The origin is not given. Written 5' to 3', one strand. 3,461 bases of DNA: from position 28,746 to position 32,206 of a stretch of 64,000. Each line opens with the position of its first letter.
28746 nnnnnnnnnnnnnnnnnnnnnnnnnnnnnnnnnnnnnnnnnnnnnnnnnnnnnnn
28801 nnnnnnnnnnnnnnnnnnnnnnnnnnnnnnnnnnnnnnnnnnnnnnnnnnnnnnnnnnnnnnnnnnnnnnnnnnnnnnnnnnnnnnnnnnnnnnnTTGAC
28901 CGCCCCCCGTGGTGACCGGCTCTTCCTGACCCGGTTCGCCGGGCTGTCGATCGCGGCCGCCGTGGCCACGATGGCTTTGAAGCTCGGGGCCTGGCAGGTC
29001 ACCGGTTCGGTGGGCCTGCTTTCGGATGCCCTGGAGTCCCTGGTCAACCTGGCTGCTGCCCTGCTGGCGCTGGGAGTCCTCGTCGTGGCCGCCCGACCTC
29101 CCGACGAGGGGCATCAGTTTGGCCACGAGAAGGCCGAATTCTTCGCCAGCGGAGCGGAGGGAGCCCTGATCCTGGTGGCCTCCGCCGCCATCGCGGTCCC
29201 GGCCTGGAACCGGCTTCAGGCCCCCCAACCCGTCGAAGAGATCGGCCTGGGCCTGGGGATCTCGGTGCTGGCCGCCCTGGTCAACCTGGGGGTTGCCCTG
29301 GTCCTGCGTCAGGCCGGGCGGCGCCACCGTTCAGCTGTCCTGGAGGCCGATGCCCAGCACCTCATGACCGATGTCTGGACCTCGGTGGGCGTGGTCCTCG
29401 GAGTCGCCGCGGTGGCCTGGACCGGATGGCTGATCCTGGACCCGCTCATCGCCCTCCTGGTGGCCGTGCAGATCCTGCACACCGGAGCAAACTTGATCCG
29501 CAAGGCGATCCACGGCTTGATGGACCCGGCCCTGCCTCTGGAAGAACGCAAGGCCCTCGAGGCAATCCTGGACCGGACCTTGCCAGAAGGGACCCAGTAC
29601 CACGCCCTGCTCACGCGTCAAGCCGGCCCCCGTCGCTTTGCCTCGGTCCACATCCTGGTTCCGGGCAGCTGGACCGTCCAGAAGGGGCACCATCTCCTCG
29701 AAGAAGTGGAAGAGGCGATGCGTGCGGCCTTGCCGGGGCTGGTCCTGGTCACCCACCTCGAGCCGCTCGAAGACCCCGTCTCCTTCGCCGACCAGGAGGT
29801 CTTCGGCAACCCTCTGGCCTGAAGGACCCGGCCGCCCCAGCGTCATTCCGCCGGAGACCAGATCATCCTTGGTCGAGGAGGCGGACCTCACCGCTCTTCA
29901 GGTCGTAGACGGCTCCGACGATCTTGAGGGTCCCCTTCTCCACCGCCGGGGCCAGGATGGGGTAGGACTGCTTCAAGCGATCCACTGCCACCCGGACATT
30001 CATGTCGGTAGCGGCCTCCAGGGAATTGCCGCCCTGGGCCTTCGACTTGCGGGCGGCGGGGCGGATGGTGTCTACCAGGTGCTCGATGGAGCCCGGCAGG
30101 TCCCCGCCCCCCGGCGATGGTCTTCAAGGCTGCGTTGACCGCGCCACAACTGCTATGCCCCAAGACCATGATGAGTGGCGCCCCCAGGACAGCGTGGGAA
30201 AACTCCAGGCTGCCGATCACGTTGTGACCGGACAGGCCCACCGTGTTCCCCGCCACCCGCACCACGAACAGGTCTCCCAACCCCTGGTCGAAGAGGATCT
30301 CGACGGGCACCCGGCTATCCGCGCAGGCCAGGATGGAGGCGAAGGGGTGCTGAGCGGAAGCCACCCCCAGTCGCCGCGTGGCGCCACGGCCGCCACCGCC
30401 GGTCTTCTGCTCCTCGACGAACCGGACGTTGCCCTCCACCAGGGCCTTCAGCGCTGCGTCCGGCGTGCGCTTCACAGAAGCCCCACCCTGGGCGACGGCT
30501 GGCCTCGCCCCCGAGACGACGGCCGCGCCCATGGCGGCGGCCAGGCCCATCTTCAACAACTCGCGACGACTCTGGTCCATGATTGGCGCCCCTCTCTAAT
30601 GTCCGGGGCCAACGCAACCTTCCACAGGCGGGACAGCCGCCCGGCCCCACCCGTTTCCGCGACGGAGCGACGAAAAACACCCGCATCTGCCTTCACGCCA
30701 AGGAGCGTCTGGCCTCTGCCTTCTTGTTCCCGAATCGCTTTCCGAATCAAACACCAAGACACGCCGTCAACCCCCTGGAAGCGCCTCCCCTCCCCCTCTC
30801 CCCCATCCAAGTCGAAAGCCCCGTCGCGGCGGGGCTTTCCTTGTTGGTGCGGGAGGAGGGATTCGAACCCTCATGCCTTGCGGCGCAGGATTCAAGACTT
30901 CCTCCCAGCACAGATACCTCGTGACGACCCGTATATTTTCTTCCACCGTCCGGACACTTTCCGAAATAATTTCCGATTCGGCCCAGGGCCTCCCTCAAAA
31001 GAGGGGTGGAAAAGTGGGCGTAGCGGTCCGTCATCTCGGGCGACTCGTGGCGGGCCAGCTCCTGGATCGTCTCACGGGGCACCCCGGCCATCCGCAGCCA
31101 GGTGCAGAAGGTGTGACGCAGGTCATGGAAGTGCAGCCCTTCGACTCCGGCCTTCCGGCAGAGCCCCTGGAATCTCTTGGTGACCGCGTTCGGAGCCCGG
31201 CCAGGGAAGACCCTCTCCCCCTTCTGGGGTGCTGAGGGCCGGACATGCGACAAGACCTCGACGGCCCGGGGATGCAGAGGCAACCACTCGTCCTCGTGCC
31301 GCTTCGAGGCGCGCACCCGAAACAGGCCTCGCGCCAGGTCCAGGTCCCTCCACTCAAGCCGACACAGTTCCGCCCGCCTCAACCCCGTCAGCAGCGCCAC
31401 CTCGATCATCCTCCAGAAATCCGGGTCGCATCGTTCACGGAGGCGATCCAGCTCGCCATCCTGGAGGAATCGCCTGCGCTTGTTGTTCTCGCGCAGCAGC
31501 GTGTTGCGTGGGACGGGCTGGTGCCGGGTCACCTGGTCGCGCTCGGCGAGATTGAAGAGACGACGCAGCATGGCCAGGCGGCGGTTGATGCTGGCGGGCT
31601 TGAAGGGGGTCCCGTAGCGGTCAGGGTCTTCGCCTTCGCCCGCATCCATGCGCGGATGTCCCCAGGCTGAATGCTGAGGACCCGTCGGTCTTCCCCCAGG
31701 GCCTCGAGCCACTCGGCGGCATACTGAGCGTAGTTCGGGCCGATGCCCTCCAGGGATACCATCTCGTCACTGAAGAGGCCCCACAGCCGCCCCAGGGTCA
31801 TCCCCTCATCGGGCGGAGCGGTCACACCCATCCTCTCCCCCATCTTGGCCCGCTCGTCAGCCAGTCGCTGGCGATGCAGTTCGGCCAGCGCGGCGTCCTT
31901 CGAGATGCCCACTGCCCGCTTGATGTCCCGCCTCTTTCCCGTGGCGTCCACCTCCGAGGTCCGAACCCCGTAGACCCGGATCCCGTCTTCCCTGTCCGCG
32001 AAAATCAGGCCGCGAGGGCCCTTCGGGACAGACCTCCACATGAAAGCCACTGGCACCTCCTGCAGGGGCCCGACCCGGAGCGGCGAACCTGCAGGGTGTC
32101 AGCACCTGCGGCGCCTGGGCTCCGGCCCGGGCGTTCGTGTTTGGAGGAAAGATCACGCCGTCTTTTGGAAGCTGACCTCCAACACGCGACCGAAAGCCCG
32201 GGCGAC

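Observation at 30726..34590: Small decayed integrative element at tRNA-Leu(TAA) bounded by unusually long (167-bp) direct repeats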

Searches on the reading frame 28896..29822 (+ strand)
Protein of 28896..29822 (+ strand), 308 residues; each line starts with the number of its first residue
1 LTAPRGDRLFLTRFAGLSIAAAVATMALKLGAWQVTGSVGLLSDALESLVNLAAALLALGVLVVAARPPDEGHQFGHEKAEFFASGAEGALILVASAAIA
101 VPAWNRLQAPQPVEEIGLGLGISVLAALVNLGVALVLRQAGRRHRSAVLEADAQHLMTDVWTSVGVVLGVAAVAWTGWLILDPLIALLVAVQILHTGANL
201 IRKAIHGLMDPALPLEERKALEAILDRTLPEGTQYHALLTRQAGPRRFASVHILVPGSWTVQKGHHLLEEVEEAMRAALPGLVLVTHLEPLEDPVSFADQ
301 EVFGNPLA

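Call 6: search_protein_families(library=pfam, proteins=[window:28896-29822:+], max_evalue=0.01)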
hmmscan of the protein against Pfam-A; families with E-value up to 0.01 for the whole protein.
window:28896-29822:+ (308 aa): 2 families
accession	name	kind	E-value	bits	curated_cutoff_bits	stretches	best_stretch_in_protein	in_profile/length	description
PF01545.26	Cation_efflux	-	2.7e-42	145.3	26.6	1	17-209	3-198/198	Cation efflux family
PF16916.11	ZT_dimer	-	2.8e-17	62.9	26.7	1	214-290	2-77/78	Dimerisation domain of Zinc Transporter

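Call 9: find_encoding_contigs(protein=window:28896-29822:+, flank=10000, max_places=10)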
Protein window:28896-29822:+ (308 aa): 3 contigs read that carry it; 2 places shown.
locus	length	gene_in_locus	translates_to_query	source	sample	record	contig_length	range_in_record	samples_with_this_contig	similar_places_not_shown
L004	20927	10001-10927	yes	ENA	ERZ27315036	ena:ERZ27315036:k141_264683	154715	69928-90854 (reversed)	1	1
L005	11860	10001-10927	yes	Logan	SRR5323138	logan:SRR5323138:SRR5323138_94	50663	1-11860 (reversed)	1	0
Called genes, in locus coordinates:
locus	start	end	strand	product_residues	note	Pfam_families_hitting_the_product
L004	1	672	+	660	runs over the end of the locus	PF13431:TPR_17 (faint), PF13174:TPR_6 (faint), PF13414:TPR_11 (faint), PF13424:TPR_12 (weak), PF13432:TPR_16, PF14559:TPR_19, PF00515:TPR_1 (weak), PF07719:TPR_2 (weak), +5 more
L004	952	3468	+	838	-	PF00317:Ribonuc_red_lgN (weak), PF02867:Ribonuc_red_lgC, PF12637:TSCPD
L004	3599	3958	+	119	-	PF00072:Response_reg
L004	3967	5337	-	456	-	PF01595:CNNM, PF00571:CBS (faint), PF03471:CorC_HlyC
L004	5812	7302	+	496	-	PF01171:ATP_bind_3, PF11734:TilS_C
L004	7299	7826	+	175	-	PF00156:Pribosyltran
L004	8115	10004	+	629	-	PF06480:FtsH_ext, PF07728:AAA_5 (faint), PF00004:AAA, PF17862:AAA_lid_3, PF01434:Peptidase_M41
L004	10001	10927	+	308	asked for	PF01545:Cation_efflux, PF16916:ZT_dimer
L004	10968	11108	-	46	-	PF00484:Pro_CA (weak)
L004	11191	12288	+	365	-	-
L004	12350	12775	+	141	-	-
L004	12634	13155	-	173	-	-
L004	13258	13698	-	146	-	PF13384:HTH_23 (weak), PF13560:HTH_31 (weak), PF01381:HTH_3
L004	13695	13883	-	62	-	PF07927:HicA_toxin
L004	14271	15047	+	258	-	PF17289:Terminase_6C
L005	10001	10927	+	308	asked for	PF01545:Cation_efflux, PF16916:ZT_dimer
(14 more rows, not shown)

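Call 61: search_protein_families(library=pfam, proteins=[L025:10908-11276:-], max_evalue=1)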
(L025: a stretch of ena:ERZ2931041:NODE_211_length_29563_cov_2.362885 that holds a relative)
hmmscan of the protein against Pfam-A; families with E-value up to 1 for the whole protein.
L025:10908-11276:- (122 aa): 0 families

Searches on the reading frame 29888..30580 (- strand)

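Call 6: search_protein_families(library=pfam, proteins=[window:29888-30580:-], max_evalue=0.01)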
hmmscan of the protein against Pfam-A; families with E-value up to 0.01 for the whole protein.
window:29888-30580:- (230 aa): 2 families
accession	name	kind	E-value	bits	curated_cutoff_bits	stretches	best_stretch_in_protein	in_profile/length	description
PF00484.24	Pro_CA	-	5.3e-27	95.4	25.7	1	82-154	2-74/156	Carbonic anhydrase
PF10518.14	TAT_signal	-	0.004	17.5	22.7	0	4-21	3-20/21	TAT (twin-arginine translocation) pathway signal sequence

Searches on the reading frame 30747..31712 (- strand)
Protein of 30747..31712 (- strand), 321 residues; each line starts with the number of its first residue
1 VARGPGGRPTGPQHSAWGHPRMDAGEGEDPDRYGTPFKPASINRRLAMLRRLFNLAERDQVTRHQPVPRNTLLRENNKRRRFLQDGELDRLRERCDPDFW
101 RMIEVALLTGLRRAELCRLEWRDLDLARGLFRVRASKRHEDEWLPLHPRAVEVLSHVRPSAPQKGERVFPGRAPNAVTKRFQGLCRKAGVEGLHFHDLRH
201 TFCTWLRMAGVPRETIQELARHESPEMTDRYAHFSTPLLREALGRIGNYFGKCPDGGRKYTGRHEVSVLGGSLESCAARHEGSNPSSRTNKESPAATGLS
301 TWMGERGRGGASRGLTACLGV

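Call 6: search_protein_families(library=pfam, proteins=[window:30747-31712:-], max_evalue=0.01)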
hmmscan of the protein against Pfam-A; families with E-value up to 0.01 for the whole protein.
window:30747-31712:- (321 aa): 1 family
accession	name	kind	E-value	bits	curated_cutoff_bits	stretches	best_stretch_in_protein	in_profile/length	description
PF00589.27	Phage_integrase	-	3.5e-29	102.2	27.1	1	102-234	27-168/172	Phage integrase family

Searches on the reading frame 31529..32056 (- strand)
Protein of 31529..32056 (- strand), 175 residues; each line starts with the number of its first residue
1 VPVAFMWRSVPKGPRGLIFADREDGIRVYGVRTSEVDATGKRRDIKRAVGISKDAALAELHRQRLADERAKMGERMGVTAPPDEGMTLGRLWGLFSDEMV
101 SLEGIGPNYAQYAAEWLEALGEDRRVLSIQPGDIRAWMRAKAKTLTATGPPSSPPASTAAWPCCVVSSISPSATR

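Call 6: search_protein_families(library=pfam, proteins=[window:31529-32056:-], max_evalue=0.01)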
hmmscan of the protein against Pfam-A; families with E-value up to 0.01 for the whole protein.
window:31529-32056:- (175 aa): 0 families

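Call 68: predict_structure(protein=window:31622-32056:-)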
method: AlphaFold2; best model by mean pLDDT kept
length: 145 residues; sequences in the alignment: 1
mean_pLDDT: 42.9   pTM: 0.31
mean pLDDT of the five models: 42.9, 42.1, 39.8, 36.8, 33.5
residues with pLDDT >= 90: 0; 70-90: 0; 50-70: 34; < 50: 111
segments of 3 or more residues with pLDDT < 50: 1-36, 38-58, 63-66, 77-111, 121-132
pLDDT, mean of each block of 10 residues (from residue 1): 33 39 40 44 42 46 50 52 36 30 39 52 39 52 54
secondary structure, 60 per line:
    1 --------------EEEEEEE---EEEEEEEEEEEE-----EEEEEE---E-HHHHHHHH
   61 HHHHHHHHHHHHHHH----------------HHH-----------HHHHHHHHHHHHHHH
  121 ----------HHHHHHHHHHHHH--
elements in order: E15-21 E25-36 E42-47 H53-75 H106-120 H131-143
